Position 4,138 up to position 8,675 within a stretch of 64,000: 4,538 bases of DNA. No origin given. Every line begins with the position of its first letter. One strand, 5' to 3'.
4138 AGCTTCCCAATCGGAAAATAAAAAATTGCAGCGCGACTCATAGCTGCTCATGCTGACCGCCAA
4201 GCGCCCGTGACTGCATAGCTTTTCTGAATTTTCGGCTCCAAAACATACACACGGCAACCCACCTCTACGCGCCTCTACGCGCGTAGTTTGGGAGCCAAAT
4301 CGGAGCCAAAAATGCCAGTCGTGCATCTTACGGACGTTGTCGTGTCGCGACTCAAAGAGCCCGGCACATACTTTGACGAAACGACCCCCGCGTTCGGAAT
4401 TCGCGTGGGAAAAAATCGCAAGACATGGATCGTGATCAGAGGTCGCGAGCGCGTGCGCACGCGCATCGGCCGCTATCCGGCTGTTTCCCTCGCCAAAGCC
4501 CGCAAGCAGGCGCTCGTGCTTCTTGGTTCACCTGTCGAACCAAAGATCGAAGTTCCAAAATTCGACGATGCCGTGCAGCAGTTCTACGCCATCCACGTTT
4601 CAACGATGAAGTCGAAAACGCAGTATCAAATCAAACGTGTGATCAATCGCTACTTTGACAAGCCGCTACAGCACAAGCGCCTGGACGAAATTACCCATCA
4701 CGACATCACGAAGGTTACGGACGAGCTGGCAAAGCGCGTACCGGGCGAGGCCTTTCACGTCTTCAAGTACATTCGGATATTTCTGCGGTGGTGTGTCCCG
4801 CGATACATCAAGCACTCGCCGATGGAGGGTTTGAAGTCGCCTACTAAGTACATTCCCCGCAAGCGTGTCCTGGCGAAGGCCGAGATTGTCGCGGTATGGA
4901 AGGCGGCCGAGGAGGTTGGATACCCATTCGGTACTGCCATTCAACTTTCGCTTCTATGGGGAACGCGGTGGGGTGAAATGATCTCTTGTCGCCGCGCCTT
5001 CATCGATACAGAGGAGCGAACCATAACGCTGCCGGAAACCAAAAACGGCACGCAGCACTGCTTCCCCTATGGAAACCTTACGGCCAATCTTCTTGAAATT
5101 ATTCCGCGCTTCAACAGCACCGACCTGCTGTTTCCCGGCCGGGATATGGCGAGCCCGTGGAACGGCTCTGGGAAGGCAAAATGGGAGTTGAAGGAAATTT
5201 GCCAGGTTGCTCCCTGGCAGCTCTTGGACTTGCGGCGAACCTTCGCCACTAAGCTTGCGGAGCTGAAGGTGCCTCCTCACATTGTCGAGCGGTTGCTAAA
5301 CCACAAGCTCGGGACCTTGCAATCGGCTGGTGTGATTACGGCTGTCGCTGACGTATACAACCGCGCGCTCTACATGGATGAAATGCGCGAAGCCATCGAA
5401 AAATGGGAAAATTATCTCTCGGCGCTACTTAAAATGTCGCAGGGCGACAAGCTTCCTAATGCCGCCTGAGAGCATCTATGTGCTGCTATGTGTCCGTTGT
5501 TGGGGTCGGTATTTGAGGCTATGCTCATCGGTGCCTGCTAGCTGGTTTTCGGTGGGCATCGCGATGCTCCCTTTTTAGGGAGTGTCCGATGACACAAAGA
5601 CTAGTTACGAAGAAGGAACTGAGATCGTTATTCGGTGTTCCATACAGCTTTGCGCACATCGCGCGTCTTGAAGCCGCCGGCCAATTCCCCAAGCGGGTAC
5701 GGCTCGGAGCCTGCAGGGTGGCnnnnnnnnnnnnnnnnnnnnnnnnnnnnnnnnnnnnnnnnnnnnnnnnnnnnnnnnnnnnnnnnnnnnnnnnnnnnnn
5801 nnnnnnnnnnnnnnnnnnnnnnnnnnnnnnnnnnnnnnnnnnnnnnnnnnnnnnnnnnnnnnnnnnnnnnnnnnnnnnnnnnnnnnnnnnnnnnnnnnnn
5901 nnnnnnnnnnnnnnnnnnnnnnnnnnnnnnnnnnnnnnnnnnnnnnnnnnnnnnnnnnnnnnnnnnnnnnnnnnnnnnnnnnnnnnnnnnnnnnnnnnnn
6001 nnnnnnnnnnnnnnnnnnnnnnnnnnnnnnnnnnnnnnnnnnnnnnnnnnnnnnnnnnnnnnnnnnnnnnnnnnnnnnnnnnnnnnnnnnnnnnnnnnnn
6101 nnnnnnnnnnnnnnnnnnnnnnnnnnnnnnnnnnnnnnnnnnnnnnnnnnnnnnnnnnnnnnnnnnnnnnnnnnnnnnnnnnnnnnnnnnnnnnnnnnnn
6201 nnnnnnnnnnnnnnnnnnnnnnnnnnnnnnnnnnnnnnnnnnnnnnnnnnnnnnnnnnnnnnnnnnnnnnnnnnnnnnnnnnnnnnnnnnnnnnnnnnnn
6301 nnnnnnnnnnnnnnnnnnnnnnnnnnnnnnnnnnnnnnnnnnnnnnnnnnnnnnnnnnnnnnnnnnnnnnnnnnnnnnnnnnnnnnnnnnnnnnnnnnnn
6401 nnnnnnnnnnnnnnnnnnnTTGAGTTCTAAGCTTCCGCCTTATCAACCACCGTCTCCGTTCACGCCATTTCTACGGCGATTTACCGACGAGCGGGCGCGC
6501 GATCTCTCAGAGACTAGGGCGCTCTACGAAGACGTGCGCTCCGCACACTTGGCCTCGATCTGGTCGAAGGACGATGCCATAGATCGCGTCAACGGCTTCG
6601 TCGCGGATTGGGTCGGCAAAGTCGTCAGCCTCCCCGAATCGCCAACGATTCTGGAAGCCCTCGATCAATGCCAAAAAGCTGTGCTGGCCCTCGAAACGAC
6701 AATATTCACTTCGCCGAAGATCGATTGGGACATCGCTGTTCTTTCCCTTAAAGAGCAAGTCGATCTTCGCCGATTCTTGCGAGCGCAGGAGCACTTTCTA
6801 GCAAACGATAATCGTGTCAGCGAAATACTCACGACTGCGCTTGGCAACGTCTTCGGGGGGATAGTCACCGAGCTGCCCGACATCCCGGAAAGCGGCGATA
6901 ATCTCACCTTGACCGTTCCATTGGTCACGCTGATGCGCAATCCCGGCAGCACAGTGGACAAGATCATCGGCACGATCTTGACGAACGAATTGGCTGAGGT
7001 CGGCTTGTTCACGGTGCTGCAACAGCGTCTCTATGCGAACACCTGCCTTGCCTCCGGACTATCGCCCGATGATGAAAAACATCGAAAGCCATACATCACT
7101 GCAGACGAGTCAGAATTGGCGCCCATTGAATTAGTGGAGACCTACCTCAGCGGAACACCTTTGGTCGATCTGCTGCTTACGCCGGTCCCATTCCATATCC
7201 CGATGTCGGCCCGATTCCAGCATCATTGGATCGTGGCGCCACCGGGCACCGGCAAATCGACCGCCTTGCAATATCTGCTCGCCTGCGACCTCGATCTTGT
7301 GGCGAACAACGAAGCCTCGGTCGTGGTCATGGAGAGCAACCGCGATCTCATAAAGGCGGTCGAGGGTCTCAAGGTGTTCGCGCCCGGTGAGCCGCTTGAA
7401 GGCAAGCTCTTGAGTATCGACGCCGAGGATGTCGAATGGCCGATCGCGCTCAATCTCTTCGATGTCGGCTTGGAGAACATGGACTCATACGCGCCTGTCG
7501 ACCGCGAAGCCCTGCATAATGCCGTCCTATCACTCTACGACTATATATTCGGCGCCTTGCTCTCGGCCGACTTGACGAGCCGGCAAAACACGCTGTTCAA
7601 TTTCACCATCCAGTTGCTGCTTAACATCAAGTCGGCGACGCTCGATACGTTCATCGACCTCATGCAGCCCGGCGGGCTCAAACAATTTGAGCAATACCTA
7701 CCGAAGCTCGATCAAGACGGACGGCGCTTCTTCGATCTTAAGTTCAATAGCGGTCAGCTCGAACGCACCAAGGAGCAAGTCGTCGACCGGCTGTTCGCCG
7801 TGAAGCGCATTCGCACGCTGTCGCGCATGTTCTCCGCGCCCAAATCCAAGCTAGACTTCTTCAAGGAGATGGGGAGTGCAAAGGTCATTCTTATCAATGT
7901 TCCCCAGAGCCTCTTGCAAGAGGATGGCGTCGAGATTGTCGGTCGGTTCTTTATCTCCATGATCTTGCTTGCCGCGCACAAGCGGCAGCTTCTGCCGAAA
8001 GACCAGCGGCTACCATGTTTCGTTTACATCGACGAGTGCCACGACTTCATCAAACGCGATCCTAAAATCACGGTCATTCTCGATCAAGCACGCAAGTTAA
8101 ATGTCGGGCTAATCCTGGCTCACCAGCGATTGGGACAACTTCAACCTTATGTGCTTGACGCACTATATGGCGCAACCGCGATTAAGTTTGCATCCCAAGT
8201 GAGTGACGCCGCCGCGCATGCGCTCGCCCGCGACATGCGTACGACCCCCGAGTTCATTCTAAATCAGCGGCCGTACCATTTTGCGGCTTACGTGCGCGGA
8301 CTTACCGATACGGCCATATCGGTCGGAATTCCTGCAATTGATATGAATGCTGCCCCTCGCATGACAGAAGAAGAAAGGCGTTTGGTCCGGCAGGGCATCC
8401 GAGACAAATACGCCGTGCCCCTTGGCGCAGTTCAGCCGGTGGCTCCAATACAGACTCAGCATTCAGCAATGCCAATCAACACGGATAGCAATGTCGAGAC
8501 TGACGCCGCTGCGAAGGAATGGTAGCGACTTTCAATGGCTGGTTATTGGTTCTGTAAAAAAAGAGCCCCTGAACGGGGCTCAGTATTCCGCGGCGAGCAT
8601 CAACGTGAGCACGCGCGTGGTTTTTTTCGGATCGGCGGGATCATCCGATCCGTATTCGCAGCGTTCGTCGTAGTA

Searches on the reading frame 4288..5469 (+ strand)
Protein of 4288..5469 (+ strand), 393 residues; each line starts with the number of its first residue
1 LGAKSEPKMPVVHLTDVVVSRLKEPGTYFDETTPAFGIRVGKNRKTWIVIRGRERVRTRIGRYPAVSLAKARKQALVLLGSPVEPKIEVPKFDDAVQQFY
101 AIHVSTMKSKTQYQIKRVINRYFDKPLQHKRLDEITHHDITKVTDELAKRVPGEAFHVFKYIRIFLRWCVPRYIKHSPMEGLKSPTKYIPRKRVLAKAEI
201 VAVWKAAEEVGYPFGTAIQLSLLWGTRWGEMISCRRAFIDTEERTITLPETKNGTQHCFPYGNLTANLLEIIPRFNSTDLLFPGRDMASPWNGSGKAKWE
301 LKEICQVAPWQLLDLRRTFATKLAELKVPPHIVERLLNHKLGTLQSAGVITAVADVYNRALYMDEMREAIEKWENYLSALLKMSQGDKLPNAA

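Call 10: search_protein_families(library=pfam, proteins=[window:4288-5469:+], max_evalue=0.01)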
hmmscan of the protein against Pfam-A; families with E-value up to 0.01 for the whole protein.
window:4288-5469:+ (393 aa): 4 families
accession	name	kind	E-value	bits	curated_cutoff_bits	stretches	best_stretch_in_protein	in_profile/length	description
PF00589.27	Phage_integrase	-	1.2e-09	38.6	27.1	1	194-340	2-157/172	Phage integrase family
PF13356.12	Arm-DNA-bind_3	-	1.3e-08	35.3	27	1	14-77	1-65/83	Arm DNA-binding domain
PF14659.12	Phage_int_SAM_3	-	0.00031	21.3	22.6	1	92-147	2-57/58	Phage integrase, N-terminal SAM-like domain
PF22022.2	Phage_int_M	-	0.0011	19.6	27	1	92-169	1-79/96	Phage integrase central domain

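Call 11: search_protein_families(library=padloc, proteins=[window:4288-5469:+], max_evalue=0.001)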
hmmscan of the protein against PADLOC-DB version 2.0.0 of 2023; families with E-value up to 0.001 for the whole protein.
window:4288-5469:+ (393 aa): 0 families

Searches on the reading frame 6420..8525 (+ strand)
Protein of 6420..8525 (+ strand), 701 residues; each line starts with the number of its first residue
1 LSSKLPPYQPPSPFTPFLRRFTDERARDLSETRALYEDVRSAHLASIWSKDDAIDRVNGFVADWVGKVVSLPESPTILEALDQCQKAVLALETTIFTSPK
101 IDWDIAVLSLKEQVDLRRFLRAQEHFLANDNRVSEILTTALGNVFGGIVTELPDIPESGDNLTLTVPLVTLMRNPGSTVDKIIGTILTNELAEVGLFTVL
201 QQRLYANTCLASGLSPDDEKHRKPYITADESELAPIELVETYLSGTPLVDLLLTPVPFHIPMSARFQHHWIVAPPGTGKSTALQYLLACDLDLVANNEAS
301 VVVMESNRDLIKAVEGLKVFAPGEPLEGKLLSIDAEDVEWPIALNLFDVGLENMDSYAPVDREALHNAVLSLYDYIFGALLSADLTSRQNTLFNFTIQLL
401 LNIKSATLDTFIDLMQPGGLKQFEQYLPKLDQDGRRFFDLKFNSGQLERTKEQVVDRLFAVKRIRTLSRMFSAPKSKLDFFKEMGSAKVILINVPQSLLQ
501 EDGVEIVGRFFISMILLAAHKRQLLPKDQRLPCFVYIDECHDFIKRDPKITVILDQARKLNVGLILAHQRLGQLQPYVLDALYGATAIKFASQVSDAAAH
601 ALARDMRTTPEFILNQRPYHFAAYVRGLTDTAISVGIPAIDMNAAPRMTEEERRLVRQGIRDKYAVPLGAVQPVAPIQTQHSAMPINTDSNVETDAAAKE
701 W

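Call 10: search_protein_families(library=pfam, proteins=[window:6420-8525:+], max_evalue=0.01)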
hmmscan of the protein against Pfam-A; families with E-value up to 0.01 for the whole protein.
window:6420-8525:+ (701 aa): 0 families

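Call 11: search_protein_families(library=padloc, proteins=[window:6420-8525:+], max_evalue=0.001)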
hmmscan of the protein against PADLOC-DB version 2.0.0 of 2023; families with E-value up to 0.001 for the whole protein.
window:6420-8525:+ (701 aa): 1 family
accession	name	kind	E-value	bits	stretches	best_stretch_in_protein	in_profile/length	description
PDLC04140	mad8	-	4e-09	34.4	1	267-597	28-256/314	mads_8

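Call 33: search_protein_families(library=phrogs, proteins=[window:6420-8525:+], max_evalue=0.001)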
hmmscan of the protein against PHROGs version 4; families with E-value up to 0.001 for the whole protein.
window:6420-8525:+ (701 aa): 3 families
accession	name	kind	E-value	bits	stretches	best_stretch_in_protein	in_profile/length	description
phrog_5156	-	unknown function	1.8e-23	83.6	1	271-582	416-710/824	-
phrog_2666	-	head and packaging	1.3e-07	31.6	1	531-579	421-473/555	terminase large subunit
phrog_7035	-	unknown function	2.8e-06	27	1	508-582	468-550/969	-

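Call 65: search_solved_structures(query=window:6420-8525:+, max_evalue=1)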
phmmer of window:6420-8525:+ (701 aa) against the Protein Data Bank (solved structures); distinct sequences matched with E-value up to 1: 2.
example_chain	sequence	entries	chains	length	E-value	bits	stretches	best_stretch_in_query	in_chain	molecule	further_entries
1uvx_A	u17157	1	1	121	0.31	12.8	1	594-649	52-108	GLOBIN LI637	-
1dly_A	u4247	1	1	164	0.61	11.9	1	595-649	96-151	HEMOGLOBIN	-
